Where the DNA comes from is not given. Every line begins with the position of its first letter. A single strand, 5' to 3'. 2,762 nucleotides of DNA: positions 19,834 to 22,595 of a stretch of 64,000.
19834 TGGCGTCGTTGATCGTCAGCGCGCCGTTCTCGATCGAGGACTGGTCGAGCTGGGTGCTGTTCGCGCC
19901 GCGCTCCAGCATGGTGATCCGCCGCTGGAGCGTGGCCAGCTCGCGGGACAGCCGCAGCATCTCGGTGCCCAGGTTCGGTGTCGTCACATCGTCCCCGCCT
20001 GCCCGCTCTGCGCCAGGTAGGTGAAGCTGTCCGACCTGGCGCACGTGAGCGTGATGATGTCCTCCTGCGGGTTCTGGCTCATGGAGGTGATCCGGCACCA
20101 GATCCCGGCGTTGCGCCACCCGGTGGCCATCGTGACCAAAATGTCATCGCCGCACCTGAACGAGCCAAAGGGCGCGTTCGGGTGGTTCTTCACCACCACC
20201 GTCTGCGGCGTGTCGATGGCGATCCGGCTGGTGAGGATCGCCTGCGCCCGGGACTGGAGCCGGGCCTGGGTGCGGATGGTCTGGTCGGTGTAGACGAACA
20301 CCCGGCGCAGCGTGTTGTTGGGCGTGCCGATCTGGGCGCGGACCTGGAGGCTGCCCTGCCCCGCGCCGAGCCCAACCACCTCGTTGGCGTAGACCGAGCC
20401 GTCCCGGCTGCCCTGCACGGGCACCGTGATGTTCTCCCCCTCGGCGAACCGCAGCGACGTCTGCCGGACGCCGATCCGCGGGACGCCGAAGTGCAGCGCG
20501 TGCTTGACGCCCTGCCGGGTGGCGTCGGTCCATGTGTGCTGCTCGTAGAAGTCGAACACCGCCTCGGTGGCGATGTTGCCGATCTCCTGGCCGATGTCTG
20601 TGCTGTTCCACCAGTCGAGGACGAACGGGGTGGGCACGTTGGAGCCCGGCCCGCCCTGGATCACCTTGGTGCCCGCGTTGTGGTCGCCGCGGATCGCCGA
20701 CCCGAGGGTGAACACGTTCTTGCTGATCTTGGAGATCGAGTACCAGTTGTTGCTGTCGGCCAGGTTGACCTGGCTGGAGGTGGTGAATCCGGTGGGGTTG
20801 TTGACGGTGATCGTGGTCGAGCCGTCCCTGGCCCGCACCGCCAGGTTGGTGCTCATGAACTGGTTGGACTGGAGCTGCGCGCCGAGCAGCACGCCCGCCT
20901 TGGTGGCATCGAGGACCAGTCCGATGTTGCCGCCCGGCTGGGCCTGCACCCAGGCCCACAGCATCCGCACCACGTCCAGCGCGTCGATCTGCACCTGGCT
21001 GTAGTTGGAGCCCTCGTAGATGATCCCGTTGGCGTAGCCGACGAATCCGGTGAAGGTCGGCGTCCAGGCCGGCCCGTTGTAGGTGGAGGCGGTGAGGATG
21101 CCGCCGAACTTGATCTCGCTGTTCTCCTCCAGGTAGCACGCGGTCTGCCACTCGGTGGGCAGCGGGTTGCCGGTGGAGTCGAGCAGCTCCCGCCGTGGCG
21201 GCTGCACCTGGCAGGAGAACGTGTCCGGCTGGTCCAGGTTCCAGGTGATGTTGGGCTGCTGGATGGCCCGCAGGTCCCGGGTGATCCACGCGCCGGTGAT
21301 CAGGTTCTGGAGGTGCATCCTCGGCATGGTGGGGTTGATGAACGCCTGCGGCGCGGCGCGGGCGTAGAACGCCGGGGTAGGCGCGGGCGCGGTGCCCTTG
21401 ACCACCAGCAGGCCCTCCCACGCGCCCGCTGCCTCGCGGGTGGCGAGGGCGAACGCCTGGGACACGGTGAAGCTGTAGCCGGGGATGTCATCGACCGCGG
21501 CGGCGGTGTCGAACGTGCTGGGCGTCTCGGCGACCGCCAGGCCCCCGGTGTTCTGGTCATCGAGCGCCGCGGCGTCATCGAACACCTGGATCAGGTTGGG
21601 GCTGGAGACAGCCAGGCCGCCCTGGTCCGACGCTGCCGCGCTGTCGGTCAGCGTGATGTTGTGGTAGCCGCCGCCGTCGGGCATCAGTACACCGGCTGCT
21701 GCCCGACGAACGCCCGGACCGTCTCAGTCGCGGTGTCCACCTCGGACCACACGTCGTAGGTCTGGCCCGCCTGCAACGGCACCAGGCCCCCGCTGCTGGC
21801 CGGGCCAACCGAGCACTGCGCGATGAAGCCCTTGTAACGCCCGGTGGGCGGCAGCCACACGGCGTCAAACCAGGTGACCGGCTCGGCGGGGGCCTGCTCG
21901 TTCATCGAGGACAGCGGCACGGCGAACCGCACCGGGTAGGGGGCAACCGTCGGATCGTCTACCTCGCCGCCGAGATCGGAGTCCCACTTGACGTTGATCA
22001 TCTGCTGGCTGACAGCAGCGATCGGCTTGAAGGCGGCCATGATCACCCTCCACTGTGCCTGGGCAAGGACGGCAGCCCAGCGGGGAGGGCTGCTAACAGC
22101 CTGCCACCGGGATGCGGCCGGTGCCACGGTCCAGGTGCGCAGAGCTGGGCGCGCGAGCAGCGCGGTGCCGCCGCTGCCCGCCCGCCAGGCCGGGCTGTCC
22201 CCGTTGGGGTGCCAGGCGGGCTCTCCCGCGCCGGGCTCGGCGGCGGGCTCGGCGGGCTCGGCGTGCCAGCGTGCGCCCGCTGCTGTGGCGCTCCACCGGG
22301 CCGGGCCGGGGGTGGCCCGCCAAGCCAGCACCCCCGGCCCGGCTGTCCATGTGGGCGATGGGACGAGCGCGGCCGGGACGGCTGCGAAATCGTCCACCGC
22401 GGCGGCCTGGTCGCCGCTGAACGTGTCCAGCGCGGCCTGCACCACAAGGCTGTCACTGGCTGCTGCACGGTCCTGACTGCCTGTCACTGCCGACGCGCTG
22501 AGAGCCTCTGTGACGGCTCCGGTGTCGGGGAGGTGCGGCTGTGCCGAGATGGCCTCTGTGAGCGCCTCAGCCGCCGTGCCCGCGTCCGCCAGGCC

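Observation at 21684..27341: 1885-aa Ala-rich modular protein in the tail operon: four paralogous modules plus long degenerate repeat tracts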

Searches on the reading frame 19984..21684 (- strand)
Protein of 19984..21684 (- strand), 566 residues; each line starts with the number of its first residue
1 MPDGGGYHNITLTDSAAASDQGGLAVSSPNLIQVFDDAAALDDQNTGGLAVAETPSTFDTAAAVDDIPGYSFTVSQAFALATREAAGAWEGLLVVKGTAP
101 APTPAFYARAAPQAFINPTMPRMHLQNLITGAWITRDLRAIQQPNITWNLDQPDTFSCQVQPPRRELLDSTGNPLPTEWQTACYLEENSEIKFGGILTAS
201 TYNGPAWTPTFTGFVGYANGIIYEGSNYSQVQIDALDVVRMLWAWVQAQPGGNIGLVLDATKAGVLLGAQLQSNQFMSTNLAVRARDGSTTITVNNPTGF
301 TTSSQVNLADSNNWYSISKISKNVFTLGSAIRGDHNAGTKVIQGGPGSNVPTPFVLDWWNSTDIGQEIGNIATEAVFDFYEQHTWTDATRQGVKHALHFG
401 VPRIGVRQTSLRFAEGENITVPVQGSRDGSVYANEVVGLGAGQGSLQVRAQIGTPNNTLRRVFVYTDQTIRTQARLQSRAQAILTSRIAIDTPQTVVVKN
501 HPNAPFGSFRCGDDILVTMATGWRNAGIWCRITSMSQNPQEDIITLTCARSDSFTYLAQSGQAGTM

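Call 8: search_protein_families(library=phrogs, proteins=[window:19984-21684:-], max_evalue=0.01)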
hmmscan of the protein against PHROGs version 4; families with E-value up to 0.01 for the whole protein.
window:19984-21684:- (566 aa): 1 family
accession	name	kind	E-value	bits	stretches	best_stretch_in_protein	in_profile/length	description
phrog_1885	-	tail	4.3e-50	171.6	1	122-557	16-384/1033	minor tail protein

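Call 9: search_protein_families(library=pfam, proteins=[window:19984-21684:-], max_evalue=0.01)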
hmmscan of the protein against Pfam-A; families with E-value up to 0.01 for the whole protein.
window:19984-21684:- (566 aa): 0 families

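Call 65: search_solved_structures(query=window:19984-21684:-, max_evalue=0.1)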
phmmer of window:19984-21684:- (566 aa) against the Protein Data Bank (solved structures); distinct sequences matched with E-value up to 0.1: 0.

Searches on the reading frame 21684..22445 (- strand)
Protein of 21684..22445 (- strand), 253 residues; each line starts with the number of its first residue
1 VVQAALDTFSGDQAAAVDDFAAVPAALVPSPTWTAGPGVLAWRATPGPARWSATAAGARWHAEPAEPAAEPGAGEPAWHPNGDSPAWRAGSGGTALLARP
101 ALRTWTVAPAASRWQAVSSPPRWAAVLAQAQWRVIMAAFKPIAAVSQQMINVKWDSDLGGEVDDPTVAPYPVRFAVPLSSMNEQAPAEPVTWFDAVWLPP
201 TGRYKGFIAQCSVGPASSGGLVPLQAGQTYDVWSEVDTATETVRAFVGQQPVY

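Call 28: find_homologous_proteins(query=window:21684-22445:-)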
Query window:21684-22445:- (253 aa): 2 proteins with E <= 0.001 among 4115 candidates.
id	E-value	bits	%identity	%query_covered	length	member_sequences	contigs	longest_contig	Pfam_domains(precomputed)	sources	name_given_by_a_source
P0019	6.8e-47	179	53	68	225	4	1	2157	-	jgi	-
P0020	1.6e-46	178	58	59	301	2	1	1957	-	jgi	jgi:hypothetical protein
